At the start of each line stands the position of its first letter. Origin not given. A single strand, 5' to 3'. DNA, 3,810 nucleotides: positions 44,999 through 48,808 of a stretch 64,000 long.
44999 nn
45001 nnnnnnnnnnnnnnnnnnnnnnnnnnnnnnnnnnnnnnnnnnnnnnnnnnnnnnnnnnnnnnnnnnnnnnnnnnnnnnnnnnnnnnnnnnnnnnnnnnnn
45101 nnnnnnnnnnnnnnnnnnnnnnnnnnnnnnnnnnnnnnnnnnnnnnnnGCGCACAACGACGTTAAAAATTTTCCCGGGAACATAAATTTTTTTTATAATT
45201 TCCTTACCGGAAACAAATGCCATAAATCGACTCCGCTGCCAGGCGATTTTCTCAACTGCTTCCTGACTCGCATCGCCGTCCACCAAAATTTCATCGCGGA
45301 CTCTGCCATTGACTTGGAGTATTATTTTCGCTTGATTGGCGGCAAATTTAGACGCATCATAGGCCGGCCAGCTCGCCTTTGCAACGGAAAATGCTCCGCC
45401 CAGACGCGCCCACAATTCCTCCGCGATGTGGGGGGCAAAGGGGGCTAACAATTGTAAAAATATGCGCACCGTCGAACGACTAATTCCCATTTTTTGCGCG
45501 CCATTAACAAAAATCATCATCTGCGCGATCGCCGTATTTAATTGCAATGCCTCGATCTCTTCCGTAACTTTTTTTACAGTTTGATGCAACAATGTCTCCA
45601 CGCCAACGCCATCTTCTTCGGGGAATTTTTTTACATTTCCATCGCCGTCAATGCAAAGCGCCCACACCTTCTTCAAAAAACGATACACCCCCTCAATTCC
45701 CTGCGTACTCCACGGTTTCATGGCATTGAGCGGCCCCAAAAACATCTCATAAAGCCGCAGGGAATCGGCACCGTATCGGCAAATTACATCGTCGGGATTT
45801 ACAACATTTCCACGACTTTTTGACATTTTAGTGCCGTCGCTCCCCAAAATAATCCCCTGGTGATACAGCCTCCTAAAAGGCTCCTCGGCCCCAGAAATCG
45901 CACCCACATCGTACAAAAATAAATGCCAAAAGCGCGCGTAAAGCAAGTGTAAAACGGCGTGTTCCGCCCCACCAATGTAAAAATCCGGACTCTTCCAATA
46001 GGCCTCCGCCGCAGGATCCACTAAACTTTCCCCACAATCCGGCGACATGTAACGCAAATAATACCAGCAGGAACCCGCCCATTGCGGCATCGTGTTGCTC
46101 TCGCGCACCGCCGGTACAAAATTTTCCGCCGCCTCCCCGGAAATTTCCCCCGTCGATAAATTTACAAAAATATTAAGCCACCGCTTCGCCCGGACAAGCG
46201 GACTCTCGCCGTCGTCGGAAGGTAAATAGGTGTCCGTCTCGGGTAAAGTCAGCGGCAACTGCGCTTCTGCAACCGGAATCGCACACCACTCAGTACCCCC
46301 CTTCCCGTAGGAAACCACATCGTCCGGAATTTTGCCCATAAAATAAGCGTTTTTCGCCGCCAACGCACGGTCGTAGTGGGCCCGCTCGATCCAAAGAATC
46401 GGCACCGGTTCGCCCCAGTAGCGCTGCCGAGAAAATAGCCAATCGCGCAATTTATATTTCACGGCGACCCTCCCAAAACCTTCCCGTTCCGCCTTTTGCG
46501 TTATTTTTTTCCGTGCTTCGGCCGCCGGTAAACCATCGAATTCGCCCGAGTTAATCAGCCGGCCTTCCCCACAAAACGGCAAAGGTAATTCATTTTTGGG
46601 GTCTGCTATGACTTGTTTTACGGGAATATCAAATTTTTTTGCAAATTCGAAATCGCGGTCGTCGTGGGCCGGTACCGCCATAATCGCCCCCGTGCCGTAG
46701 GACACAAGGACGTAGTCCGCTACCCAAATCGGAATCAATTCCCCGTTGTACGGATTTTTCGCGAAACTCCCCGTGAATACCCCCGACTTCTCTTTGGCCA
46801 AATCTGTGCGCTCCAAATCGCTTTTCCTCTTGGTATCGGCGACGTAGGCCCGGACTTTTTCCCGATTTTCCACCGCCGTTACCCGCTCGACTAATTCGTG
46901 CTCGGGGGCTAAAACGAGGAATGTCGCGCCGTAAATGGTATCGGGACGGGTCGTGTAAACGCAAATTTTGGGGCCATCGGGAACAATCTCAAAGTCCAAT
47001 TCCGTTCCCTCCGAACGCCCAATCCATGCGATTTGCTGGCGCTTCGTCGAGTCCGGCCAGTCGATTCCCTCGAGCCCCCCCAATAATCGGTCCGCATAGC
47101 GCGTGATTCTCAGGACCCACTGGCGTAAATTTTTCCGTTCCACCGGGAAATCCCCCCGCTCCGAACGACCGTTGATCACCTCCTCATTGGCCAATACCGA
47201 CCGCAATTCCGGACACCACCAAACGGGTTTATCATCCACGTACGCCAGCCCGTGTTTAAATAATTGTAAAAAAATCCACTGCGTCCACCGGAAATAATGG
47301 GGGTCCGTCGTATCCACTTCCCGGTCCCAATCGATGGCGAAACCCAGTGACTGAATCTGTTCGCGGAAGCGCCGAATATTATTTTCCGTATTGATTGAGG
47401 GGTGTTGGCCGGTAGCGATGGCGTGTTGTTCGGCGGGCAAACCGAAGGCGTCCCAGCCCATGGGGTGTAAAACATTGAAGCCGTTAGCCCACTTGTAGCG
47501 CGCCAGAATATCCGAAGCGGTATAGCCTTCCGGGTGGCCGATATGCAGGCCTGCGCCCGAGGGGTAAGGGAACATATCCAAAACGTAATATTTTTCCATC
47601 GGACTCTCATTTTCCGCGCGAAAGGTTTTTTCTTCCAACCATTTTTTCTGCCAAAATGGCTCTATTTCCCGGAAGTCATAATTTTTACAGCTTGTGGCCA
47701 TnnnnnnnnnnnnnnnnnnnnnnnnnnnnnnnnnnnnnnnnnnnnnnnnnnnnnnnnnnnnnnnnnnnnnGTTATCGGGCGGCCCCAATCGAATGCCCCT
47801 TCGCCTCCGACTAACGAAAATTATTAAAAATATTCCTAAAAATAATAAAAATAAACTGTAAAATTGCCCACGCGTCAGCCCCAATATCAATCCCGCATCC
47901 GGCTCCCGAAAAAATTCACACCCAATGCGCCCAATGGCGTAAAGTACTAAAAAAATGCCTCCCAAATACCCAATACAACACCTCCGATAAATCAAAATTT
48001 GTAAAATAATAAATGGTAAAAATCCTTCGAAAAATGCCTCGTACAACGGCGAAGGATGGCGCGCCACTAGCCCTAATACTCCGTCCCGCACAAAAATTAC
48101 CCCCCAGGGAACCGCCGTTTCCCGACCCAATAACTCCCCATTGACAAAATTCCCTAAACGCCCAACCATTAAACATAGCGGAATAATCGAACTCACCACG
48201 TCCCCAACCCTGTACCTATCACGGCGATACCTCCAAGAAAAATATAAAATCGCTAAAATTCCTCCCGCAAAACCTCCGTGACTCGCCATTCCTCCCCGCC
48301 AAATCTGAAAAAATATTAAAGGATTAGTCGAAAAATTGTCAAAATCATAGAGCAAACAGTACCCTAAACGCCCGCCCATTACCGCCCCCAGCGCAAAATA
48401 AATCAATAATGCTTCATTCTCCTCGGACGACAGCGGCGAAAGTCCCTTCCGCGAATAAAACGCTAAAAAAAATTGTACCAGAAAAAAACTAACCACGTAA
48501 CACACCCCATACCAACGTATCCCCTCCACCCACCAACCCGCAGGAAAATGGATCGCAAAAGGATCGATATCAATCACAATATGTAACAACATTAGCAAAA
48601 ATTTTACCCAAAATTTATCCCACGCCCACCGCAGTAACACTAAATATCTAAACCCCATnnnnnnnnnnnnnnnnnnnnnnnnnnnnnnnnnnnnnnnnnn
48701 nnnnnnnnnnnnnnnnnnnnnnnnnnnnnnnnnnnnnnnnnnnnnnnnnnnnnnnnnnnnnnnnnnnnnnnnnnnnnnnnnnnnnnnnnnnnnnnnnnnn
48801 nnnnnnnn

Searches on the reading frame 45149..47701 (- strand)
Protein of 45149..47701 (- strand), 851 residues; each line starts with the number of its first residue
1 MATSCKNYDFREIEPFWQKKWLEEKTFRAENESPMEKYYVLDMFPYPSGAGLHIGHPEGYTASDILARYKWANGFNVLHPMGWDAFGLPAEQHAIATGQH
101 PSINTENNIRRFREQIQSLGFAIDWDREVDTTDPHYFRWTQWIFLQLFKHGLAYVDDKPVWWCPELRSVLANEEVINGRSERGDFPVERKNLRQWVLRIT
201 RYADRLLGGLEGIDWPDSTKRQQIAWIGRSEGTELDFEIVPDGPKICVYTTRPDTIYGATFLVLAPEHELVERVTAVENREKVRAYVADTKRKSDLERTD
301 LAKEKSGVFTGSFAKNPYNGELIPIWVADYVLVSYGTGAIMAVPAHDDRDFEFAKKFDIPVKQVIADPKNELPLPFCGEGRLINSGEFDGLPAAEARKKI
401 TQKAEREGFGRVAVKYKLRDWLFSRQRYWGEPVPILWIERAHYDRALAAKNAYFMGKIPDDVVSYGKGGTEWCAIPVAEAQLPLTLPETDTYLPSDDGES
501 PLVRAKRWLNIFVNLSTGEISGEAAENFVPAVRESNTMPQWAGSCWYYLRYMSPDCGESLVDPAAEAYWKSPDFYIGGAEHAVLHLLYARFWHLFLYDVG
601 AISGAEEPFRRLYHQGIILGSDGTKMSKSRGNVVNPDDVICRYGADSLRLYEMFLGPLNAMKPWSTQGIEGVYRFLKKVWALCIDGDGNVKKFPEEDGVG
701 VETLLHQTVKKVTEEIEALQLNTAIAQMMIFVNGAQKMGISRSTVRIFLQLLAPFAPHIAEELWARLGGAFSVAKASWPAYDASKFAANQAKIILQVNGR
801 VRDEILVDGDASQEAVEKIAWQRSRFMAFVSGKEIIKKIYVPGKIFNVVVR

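Call 15: find_encoding_contigs(protein=window:45149-47701:-, flank=10000, max_places=10)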
Protein window:45149-47701:- (851 aa): no gene with exactly this product is on record in the collection.

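Call 17: search_protein_families(library=pfam, proteins=[window:45149-47701:-])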
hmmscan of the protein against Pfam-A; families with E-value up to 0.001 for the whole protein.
window:45149-47701:- (851 aa): 4 families
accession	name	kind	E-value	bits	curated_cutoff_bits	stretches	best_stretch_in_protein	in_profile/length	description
PF13603.12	tRNA-synt_1_2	-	9.2e-66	221.3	25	1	226-404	3-184/185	Leucyl-tRNA synthetase, editing domain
PF00133.28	tRNA-synt_1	-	6.8e-48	163.9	22.7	2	17-226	2-224/414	tRNA synthetases class I (I, L, M and V)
PF09334.17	tRNA-synt_1g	-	2.8e-21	76.2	20.1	2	43-175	6-135/391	tRNA synthetases class I (M)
PF08264.19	Anticodon_1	-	4.7e-19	69.2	25.1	1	704-812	7-143/148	Anticodon-binding domain of tRNA ligase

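Call 18: find_related_loci(query=window:45149-47701:-, collection=genome_contigs, flank=10000)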
Query window:45149-47701:- (851 aa) in genome_contigs; peptide patterns used: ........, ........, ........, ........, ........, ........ (x = any residue, [..] = any of these).
600 stretches matched a pattern (row limit reached: there are more); 593 encode a relative of the query (tblastn E <= 1e-3); the best 80 are kept; 80 distinct loci.
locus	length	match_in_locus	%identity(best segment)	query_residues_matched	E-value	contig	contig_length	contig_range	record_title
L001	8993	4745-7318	80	1-850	0e+0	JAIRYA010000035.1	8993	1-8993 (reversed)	MAG: Puniceicoccales bacterium isolate Gsp477_bin23 k119_6812204, whole genome shotgun sequence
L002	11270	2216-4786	61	1-850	0e+0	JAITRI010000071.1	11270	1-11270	MAG: Puniceicoccales bacterium isolate Roe453_bin18 k119_731107, whole genome shotgun sequence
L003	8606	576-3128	52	1-850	0e+0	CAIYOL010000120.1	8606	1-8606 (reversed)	MAG: uncultured planctomycete isolate AlinenSedimentsCore2_bin-1585 genome assembly, contig: bin-1585:120/417, whole gen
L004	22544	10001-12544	52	8-850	0e+0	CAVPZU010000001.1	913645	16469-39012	MAG: uncultured Phycisphaerales bacterium isolate MFD03726.bin.1.127 genome assembly, contig: contig_12742, whole genome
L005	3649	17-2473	53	3-847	0e+0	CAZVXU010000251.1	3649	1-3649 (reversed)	MAG TPA_asm: uncultured Spirochaetaceae bacterium isolate binchicken_co8_286 genome assembly, contig: NODE_51792_length_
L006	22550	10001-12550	51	1-850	0e+0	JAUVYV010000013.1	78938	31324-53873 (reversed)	MAG: Phycisphaerales bacterium isolate CSMAG_1251 CSMAG_1251_k141_163483_length_78938_cov_55.9846, whole genome shotgun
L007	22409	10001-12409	52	8-851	0e+0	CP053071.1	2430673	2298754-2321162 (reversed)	Brevinematales bacterium NS chromosome, complete genome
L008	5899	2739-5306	49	8-850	0e+0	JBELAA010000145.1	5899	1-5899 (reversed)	MAG: Sedimentisphaerales bacterium isolate SPRUCE 82 SPRUCE_82_145, whole genome shotgun sequence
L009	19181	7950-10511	50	1-850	0e+0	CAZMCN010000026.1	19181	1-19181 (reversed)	MAG TPA_asm: uncultured Pirellulales bacterium isolate binchicken_co334_339 genome assembly, contig: NODE_4927_length_19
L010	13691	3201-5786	49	1-851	0e+0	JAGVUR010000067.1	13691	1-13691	MAG: Verrucomicrobia bacterium isolate WAS_Bin_30 WAS_Bin_30_scaffold_1890, whole genome shotgun sequence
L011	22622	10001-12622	50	8-850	0e+0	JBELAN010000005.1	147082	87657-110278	MAG: Sedimentisphaerales bacterium isolate SPRUCE 94 SPRUCE_94_5, whole genome shotgun sequence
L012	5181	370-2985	50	1-849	0e+0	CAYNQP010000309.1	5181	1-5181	MAG TPA_asm: uncultured Pirellulales bacterium isolate binchicken_co116_407 genome assembly, contig: NODE_20301_length_5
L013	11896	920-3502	49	5-851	0e+0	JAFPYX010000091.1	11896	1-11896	MAG: Victivallales bacterium isolate RGIG1601 Goat_Abomasum.Co__c2252450, whole genome shotgun sequence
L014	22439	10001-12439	52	4-850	0e+0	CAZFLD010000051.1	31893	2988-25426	MAG TPA_asm: uncultured Spirochaetales bacterium isolate SRP141376_co3_407 genome assembly, contig: NODE_3643_length_318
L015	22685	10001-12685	49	1-850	0e+0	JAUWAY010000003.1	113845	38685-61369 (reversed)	MAG: Phycisphaerae bacterium isolate CSMAG_1306 CSMAG_1306_k141_848744_length_113845_cov_11.9647, whole genome shotgun s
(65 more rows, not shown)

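Call 29: find_homologous_proteins(query=window:45149-47701:-, max_evalue=1e-100)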
Query window:45149-47701:- (851 aa): 8000 proteins with E <= 1e-100 among 8000 candidates; the best 120 are listed.
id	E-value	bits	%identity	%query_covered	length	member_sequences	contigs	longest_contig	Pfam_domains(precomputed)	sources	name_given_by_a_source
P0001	0.0e+0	2010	100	100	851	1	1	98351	PF09334.18,PF08264.20,PF13603.13,PF00133.29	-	-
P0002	0.0e+0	1686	77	100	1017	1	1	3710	PF09334.18,PF08264.20,PF13603.13,PF00133.29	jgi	jgi:leucyl-tRNA synthetase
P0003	0.0e+0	1669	82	100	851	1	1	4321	PF09334.18,PF08264.20,PF13603.13,PF00133.29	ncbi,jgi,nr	ncbi:MAG: leucine--tRNA ligase [Puniceicoccales bacterium]|jgi:leucyl-tRNA synthetase|nr:leucine--tR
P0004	0.0e+0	1662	81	100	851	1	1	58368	PF09334.18,PF08264.20,PF13603.13,PF00133.29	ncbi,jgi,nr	ncbi:MAG: leucine--tRNA ligase [Puniceicoccales bacterium]|jgi:leucyl-tRNA synthetase|nr:leucine--tR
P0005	0.0e+0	1643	79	100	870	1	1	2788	PF09334.18,PF08264.20,PF13603.13,PF00133.29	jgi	jgi:leucyl-tRNA synthetase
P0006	0.0e+0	1628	78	100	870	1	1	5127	PF09334.18,PF08264.20,PF13603.13,PF00133.29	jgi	jgi:leucyl-tRNA synthetase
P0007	0.0e+0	1624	80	100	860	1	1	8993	PF09334.18,PF01406.26,PF08264.20,PF13603.13,PF00133.29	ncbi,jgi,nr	ncbi:MAG: leucine--tRNA ligase [Puniceicoccales bacterium]|jgi:leucyl-tRNA synthetase|nr:leucine--tR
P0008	0.0e+0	1620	79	100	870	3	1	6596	PF09334.18,PF08264.20,PF13603.13,PF00133.29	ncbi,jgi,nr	ncbi:MAG: leucine--tRNA ligase [Puniceicoccales bacterium]|jgi:leucyl-tRNA synthetase|nr:leucine--tR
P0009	0.0e+0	1619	78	100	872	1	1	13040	PF09334.18,PF08264.20,PF13603.13,PF00133.29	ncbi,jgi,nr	ncbi:MAG: leucine--tRNA ligase [Puniceicoccales bacterium]|jgi:leucyl-tRNA synthetase|nr:leucine--tR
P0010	0.0e+0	1584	77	100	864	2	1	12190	PF09334.18,PF08264.20,PF13603.13,PF00133.29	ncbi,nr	ncbi:MAG: leucine--tRNA ligase [Puniceicoccales bacterium]|nr:leucine--tRNA ligase [Puniceicoccales 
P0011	0.0e+0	1576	77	100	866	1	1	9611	PF09334.18,PF08264.20,PF13603.13,PF00133.29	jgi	jgi:leucyl-tRNA synthetase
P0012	0.0e+0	1546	76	100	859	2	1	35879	PF09334.18,PF08264.20,PF13603.13,PF00133.29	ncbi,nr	ncbi:MAG: leucine--tRNA ligase [Puniceicoccales bacterium]|nr:leucine--tRNA ligase [Puniceicoccales 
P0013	0.0e+0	1374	91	75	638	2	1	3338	PF09334.18,PF13603.13,PF00133.29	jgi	jgi:leucyl-tRNA synthetase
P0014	0.0e+0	1364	68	99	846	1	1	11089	PF09334.18,PF08264.20,PF13603.13,PF00133.29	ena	-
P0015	0.0e+0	1358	66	100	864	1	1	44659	PF09334.18,PF01406.26,PF08264.20,PF13603.13,PF00133.29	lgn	-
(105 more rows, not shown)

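Call 30: find_encoding_contigs(protein=P0013, flank=10000, max_places=3)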
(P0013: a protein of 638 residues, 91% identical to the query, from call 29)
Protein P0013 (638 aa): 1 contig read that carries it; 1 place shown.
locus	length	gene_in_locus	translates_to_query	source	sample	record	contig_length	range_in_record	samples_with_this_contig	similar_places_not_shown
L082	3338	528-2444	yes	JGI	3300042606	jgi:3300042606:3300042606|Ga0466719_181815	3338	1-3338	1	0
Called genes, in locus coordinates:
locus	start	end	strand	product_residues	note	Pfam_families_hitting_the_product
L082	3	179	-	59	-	?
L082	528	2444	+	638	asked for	PF00133:tRNA-synt_1, PF09334:tRNA-synt_1g, PF00133:tRNA-synt_1, PF13603:tRNA-synt_1_2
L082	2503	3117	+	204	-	PF00005:ABC_tran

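Call 31: find_encoding_contigs(protein=P0003, flank=10000, max_places=3)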
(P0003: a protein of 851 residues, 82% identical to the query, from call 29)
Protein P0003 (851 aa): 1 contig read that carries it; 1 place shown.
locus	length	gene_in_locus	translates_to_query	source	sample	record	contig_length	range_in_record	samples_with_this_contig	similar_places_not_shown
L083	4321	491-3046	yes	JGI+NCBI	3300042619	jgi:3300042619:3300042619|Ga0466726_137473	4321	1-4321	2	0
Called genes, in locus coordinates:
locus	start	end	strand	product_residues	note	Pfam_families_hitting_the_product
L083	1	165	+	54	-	PF01790:LGT (weak)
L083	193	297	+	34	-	-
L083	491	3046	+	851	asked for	PF00133:tRNA-synt_1, PF09334:tRNA-synt_1g, PF13603:tRNA-synt_1_2, PF00133:tRNA-synt_1, PF08264:Anticodon_1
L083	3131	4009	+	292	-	-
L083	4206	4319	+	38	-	?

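Call 32: find_encoding_contigs(protein=P0004, flank=10000, max_places=3)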
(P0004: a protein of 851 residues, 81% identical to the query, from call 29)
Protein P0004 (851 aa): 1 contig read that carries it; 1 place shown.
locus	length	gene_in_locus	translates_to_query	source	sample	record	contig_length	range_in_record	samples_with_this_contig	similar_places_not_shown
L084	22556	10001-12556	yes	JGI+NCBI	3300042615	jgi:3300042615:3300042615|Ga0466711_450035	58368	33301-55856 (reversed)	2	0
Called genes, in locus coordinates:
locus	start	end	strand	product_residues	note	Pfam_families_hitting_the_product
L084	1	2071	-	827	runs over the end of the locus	-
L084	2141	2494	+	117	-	-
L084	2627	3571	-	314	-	PF00892:EamA, PF03151:TPT, PF00892:EamA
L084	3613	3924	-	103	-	PF00085:Thioredoxin, PF13098:Thioredoxin_2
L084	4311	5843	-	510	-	PF00133:tRNA-synt_1, PF01406:tRNA-synt_1e (weak), PF01921:tRNA-synt_1f (faint), PF09334:tRNA-synt_1g, PF00133:tRNA-synt_1, PF01406:tRNA-synt_1e (weak), PF08264:Anticodon_1 (weak), PF19303:Anticodon_3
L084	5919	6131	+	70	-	-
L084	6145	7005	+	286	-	PF00701:DHDPS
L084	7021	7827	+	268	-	PF01790:LGT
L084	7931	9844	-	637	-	-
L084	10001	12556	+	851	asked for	PF00133:tRNA-synt_1, PF09334:tRNA-synt_1g, PF13603:tRNA-synt_1_2, PF00133:tRNA-synt_1, PF08264:Anticodon_1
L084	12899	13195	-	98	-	PF02482:Ribosomal_S30AE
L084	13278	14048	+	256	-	PF00005:ABC_tran, PF13304:AAA_21 (weak)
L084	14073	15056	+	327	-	PF01501:Glyco_transf_8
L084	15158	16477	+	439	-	PF02881:SRP54_N, PF00448:SRP54, PF02978:SRP_SPB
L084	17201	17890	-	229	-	PF00590:TP_methylase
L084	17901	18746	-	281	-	PF01148:CTP_transf_1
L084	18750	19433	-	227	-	PF01255:Prenyltransf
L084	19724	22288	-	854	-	PF21304:T3S_SPI-1_N0 (weak), PF03958:Secretin_N, PF00263:Secretin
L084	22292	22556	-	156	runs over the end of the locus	-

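Call 43: find_encoding_contigs(protein=P0012, flank=10000, max_places=2)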
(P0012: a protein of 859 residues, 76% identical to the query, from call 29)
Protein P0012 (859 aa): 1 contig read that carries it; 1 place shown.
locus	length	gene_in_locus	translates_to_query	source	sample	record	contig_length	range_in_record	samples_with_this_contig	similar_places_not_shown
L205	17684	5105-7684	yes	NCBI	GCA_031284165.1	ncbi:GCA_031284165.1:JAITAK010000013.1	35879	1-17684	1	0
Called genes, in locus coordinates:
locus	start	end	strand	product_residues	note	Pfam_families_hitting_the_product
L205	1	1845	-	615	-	?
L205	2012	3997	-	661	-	-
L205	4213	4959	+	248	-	PF01790:LGT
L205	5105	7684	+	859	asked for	PF00133:tRNA-synt_1, PF09334:tRNA-synt_1g, PF13603:tRNA-synt_1_2, PF00133:tRNA-synt_1, PF08264:Anticodon_1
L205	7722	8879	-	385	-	PF00512:HisKA, PF02518:HATPase_c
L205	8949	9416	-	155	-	PF01196:Ribosomal_L17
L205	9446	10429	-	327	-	PF01193:RNA_pol_L, PF01000:RNA_pol_A_bac, PF03118:RNA_pol_A_CTD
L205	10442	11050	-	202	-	PF00163:Ribosomal_S4, PF01479:S4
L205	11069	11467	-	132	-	PF00411:Ribosomal_S11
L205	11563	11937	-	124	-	PF00416:Ribosomal_S13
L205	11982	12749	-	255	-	PF00557:Peptidase_M24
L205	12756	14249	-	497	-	PF00344:SecY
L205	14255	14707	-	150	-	PF00828:Ribosomal_L27A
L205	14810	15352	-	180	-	PF00333:Ribosomal_S5, PF03719:Ribosomal_S5_C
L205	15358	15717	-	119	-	PF00861:Ribosomal_L18p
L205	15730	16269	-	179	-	PF00347:Ribosomal_L6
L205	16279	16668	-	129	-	PF00410:Ribosomal_S8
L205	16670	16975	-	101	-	PF00253:Ribosomal_S14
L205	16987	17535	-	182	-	PF00281:Ribosomal_L5, PF00673:Ribosomal_L5_C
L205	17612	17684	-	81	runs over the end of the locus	PF00467:KOW, PF17136:ribosomal_L24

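Call 44: find_encoding_contigs(protein=P0009, flank=10000, max_places=2)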
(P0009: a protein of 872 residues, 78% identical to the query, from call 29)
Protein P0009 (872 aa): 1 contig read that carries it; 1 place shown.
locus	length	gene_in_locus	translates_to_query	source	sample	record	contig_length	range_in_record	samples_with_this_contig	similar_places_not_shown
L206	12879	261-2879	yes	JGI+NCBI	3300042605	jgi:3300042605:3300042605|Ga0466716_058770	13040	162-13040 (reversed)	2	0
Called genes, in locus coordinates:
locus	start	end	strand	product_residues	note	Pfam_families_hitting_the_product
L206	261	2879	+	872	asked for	PF00133:tRNA-synt_1, PF09334:tRNA-synt_1g, PF13603:tRNA-synt_1_2, PF00133:tRNA-synt_1, PF08264:Anticodon_1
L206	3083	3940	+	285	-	PF01501:Glyco_transf_8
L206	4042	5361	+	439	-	PF02881:SRP54_N, PF00448:SRP54, PF02978:SRP_SPB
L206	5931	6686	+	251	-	PF03749:SfsA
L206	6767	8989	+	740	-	PF00580:UvrD-helicase, PF13245:AAA_19, PF13361:UvrD_C, PF13538:UvrD_C_2 (faint)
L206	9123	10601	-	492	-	PF02446:Glyco_hydro_77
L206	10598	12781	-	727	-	PF01225:Mur_ligase, PF02875:Mur_ligase_C (faint), PF08245:Mur_ligase_M, PF01565:FAD_binding_4, PF02873:MurB_C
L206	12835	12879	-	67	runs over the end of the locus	?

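Call 45: find_encoding_contigs(protein=P0010, flank=10000, max_places=2)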
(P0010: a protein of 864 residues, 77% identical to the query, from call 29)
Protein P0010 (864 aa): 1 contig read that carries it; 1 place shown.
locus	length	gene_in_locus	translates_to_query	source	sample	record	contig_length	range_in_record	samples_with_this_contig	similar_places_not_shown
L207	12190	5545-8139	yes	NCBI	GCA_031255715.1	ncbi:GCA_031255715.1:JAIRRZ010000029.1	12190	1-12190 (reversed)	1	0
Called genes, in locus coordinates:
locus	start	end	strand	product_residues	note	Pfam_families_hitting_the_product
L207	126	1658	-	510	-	PF00133:tRNA-synt_1, PF01406:tRNA-synt_1e, PF01921:tRNA-synt_1f (faint), PF09334:tRNA-synt_1g, PF00133:tRNA-synt_1, PF01406:tRNA-synt_1e (weak), PF08264:Anticodon_1 (weak), PF19303:Anticodon_3 (weak)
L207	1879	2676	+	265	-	PF01790:LGT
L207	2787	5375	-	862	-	-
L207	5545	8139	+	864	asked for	PF00133:tRNA-synt_1, PF09334:tRNA-synt_1g, PF13603:tRNA-synt_1_2, PF09334:tRNA-synt_1g (weak), PF00133:tRNA-synt_1, PF08264:Anticodon_1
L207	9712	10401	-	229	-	PF00590:TP_methylase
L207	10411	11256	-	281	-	PF01148:CTP_transf_1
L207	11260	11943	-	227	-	PF01255:Prenyltransf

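Call 46: find_encoding_contigs(protein=P0011, flank=10000, max_places=2)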
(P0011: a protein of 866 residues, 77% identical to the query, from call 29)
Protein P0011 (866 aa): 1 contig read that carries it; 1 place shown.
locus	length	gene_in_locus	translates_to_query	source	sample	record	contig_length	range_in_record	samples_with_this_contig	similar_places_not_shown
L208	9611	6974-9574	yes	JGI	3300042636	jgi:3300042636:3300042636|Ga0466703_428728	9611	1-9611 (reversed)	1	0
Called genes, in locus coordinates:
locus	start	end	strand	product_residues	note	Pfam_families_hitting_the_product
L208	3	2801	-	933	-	?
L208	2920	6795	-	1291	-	-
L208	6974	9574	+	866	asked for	PF00133:tRNA-synt_1, PF09334:tRNA-synt_1g, PF13603:tRNA-synt_1_2, PF00133:tRNA-synt_1, PF08264:Anticodon_1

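Call 71: search_protein_families(library=pfam, proteins=[L001:283-2085:+, L084:7931-9844:-, L084:2141-2494:+, L207:2787-5375:-, L205:2012-3997:-])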
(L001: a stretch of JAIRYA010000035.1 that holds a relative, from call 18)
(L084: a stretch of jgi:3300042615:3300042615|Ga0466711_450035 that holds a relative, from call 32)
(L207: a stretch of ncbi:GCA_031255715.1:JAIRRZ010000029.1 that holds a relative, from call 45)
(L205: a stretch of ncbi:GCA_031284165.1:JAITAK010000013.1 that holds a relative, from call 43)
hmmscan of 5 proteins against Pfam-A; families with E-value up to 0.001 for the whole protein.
L001:283-2085:+ (600 aa): 6 families
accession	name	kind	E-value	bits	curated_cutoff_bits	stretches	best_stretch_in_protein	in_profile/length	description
PF00009.33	GTP_EFTU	-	1.5e-53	181.7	26.5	1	6-184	2-187/188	Elongation factor Tu GTP binding domain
PF06421.17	LepA_C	-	1.4e-48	163.9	29.7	1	491-597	1-107/107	GTP-binding protein LepA C-terminus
PF00679.30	EFG_C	-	1e-19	70.8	27.9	1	402-487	2-86/89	Elongation factor G C-terminus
PF03144.31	GTP_EFTU_D2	-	1.2e-12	48.5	30.3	1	208-278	1-73/73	Elongation factor Tu domain 2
PF14492.12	EFG_III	-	4.2e-06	27.2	27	1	296-367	4-72/75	Elongation Factor G, domain III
PF22042.2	EF-G_D2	-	0.00088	19.8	27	0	196-240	4-46/84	Elongation factor G domain 2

L084:7931-9844:- (637 aa): 1 family
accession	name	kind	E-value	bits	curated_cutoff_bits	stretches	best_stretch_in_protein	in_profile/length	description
PF23300.3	HEAT_Nup120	-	0.00033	21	29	0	525-622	5-111/170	Nucleoporin Nup120, HEAT repeats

L084:2141-2494:+ (117 aa): 1 family
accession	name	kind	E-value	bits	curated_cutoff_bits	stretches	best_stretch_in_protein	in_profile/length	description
PF05016.21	ParE_toxin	-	0.00011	23.2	23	1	4-82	1-86/89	ParE toxin of type II toxin-antitoxin system, parDE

L207:2787-5375:- (862 aa): 0 families

L205:2012-3997:- (661 aa): 0 families

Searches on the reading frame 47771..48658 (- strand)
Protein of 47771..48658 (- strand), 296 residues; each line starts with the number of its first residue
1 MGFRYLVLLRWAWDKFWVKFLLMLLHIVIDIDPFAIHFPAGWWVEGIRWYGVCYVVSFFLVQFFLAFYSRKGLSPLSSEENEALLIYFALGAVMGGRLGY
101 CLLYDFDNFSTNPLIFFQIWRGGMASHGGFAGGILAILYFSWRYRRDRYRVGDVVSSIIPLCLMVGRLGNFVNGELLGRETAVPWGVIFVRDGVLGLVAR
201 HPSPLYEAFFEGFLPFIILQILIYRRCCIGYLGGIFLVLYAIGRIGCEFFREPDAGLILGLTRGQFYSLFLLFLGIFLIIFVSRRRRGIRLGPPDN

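Call 17: search_protein_families(library=pfam, proteins=[window:47771-48658:-])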
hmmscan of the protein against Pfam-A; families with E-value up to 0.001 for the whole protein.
window:47771-48658:- (296 aa): 1 family
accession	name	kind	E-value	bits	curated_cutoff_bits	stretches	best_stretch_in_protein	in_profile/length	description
PF01790.23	LGT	-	2e-55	188.2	24.9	1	47-280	11-239/240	Prolipoprotein diacylglyceryl transferase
